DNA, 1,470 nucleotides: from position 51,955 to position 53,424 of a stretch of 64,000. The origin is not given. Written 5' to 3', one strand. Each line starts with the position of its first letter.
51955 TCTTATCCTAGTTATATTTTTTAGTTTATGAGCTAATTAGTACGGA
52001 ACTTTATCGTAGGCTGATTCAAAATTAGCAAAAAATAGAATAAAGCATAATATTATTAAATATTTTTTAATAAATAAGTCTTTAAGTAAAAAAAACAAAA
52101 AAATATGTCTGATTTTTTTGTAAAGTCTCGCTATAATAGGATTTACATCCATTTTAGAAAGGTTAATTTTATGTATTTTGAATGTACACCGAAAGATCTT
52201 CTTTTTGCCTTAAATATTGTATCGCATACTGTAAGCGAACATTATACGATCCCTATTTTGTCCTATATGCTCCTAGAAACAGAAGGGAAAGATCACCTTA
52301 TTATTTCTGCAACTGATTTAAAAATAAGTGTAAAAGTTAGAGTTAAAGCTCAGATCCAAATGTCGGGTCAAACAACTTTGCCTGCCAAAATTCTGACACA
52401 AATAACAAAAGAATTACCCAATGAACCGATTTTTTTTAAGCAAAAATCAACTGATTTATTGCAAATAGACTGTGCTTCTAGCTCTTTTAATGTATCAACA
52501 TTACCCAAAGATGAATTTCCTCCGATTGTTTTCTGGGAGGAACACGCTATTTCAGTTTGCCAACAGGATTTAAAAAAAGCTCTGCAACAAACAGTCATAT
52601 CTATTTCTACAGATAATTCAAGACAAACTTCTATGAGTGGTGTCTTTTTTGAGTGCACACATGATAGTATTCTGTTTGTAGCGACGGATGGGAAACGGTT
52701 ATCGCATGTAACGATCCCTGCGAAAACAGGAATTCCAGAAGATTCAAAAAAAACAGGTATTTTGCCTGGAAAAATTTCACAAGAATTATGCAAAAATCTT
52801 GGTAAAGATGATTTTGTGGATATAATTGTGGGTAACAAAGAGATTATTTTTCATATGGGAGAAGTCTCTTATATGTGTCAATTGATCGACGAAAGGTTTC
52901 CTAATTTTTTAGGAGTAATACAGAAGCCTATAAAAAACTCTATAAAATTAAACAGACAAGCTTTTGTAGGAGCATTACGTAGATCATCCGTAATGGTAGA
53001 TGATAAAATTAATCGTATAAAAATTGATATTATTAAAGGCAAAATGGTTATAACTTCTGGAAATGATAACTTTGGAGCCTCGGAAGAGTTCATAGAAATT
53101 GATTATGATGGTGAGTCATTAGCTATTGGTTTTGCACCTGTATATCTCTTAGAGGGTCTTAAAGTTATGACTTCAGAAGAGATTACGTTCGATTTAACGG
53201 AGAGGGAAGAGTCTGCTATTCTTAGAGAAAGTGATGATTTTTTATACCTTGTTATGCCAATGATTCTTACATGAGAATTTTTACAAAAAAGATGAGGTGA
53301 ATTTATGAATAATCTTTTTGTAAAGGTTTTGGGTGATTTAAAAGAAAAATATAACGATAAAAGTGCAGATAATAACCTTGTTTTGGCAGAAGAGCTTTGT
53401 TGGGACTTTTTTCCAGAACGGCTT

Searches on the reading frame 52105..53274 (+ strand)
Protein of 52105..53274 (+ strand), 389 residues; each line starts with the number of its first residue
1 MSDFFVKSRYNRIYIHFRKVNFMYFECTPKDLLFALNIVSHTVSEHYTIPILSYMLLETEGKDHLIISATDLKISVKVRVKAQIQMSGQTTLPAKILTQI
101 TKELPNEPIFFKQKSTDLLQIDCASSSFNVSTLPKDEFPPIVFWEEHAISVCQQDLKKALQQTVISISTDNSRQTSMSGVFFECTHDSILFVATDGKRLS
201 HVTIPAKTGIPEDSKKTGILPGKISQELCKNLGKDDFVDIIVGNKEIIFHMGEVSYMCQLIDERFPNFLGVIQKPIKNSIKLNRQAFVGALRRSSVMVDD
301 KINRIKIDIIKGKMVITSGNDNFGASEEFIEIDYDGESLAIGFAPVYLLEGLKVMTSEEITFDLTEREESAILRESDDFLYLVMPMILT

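Call 30: search_protein_families(library=pfam, proteins=[window:52105-53274:+], max_evalue=0.00001)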
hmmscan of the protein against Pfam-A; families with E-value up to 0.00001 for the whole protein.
window:52105-53274:+ (389 aa): 3 families
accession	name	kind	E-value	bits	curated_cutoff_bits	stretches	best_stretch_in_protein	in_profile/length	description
PF00712.24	DNA_pol3_beta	-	6.3e-29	101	24.4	1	23-140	1-118/120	DNA polymerase III beta subunit, N-terminal domain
PF02767.21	DNA_pol3_beta_2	-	1.7e-25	90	27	1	152-267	3-116/116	DNA polymerase III beta subunit, central domain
PF02768.20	DNA_pol3_beta_3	-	1.3e-20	73.8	27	1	277-386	9-120/121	DNA polymerase III beta subunit, C-terminal domain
